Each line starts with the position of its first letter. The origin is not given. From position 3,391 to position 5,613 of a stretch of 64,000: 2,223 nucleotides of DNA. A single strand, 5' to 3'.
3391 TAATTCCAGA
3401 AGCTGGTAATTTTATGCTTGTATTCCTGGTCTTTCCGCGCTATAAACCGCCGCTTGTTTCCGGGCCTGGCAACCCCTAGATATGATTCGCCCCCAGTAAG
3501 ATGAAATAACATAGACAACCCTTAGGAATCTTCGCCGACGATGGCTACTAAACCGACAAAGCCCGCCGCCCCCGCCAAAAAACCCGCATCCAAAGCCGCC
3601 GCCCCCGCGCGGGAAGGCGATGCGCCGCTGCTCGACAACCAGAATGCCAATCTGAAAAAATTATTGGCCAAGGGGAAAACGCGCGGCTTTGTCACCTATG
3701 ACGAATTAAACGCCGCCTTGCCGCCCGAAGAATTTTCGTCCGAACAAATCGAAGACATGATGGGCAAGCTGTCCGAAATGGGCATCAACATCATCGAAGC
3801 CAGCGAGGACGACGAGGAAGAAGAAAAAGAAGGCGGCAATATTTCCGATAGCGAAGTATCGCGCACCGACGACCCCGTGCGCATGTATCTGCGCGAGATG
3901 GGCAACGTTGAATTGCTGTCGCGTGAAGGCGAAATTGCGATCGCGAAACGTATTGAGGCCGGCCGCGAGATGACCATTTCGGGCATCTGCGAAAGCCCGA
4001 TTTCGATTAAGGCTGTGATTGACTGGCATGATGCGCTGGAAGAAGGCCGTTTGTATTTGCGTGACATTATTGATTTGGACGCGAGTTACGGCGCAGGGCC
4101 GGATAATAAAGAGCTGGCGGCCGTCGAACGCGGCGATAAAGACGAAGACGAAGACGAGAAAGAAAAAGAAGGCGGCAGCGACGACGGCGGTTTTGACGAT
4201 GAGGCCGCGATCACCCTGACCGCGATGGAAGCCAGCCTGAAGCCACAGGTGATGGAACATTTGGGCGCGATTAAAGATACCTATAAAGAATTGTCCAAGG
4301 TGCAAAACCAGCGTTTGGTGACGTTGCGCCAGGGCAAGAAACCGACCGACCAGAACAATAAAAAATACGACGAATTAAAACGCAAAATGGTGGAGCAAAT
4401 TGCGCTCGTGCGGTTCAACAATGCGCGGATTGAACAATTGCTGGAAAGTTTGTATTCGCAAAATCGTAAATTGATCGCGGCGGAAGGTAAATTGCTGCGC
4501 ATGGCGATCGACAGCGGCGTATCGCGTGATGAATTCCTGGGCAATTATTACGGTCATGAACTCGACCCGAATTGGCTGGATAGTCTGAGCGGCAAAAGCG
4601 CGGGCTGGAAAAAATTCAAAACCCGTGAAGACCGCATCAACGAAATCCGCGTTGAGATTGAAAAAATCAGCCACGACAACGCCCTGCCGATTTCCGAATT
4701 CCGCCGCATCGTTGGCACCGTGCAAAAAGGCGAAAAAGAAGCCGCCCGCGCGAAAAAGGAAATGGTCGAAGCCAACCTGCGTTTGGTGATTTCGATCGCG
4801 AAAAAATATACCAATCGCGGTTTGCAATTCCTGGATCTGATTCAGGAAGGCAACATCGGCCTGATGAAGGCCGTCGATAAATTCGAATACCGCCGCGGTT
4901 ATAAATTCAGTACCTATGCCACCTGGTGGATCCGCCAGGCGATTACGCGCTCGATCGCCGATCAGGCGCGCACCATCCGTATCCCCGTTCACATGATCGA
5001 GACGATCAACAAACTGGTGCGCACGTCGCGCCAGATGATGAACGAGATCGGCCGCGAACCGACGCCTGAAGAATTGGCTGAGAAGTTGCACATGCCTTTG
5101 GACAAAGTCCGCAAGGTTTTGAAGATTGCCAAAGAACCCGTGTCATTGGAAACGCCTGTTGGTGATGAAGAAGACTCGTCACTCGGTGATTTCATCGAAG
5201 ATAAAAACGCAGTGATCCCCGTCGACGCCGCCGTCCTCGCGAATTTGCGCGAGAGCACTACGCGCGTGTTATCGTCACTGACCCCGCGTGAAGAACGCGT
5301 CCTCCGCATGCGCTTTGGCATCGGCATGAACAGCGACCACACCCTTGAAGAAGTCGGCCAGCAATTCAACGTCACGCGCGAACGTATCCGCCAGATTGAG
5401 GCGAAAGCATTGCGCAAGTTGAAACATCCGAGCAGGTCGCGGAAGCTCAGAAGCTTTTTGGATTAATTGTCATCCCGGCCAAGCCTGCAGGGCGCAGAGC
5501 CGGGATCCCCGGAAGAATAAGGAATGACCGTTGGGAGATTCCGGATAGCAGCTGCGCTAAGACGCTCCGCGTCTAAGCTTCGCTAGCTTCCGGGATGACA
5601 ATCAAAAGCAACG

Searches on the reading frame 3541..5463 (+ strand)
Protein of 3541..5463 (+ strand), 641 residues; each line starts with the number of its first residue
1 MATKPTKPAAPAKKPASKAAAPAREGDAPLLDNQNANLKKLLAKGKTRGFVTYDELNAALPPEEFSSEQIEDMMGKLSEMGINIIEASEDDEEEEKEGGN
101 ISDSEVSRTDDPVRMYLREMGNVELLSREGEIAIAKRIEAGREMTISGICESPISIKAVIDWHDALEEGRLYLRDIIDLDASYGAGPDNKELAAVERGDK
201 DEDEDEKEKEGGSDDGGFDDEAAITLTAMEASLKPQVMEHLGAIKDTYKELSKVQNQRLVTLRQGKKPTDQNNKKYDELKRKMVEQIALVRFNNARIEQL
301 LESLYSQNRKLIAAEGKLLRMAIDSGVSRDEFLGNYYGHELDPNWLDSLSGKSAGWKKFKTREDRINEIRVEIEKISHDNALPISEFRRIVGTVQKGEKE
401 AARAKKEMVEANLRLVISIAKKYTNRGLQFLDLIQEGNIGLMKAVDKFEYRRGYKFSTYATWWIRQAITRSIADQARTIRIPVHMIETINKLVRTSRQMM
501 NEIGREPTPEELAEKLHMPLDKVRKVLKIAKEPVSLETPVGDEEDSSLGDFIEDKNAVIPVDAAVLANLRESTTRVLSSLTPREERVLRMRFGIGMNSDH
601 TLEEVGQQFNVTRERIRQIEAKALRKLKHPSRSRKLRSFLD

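Call 61: search_protein_families(library=ncbifam, proteins=[window:3541-5463:+], max_evalue=0.001)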
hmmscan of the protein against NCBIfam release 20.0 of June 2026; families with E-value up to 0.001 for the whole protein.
window:3541-5463:+ (641 aa): 49 families (the best 25 are shown)
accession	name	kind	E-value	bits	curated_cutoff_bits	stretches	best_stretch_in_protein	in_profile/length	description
NF004208.0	PRK05658.1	equivalog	1.8e-260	866.3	555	1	17-641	6-630/631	RNA polymerase sigma factor RpoD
NF006666.0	PRK09210.1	equivalog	2.8e-151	504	572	2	368-641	100-370/370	RNA polymerase sigma factor RpoD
NF004562.0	PRK05901.1-4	equivalog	3.4e-133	445.1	779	2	382-641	295-554/571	RNA polymerase sigma factor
NF004561.0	PRK05901.1-3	equivalog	3.3e-125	419.2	582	2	400-641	296-537/537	RNA polymerase sigma factor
NF041931.2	MzaA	equivalog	6.5e-124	415.3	800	1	34-641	235-715/726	MZA anti-phage system associated sigma-70 family RNA polymerase sigma factor MzaA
TIGR02393.1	RpoD_Cterm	equivalog_domain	8e-120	398.8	354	1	404-640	1-237/238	RNA polymerase sigma factor RpoD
NF004560.0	PRK05901.1-1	equivalog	1.4e-116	390.6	711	2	398-641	273-516/516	RNA polymerase sigma factor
NF005643.0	PRK07406.1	equivalog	2.6e-110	369.2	500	2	399-640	156-396/397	RNA polymerase sigma factor RpoD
NF005920.0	PRK07921.1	subfamily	5.7e-104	347.6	464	2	399-639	86-326/328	RNA polymerase sigma factor SigB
TIGR02997.1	Sig70-cyanoRpoD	subfamily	3.4e-100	335.1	384.5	1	394-628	65-298/298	RNA polymerase sigma factor, RpoD/SigA family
NF005785.0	PRK07598.1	equivalog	4.5e-93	312.3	554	2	392-640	164-411/415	RNA polymerase sigma factor SigC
NF004564.0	PRK05901.2-2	equivalog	4.7e-93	312.5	617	1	369-640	213-493/500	RNA polymerase sigma factor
TIGR02394.1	rpoS_proteo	equivalog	6.5e-92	308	378.7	1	360-632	6-275/285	RNA polymerase sigma factor RpoS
NF004565.0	PRK05901.2-3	equivalog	3.1e-90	303.4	484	1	379-640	229-499/501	RNA polymerase sigma factor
NF004566.0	PRK05901.2-4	equivalog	8.2e-88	295.5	531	1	404-640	193-443/448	RNA polymerase sigma factor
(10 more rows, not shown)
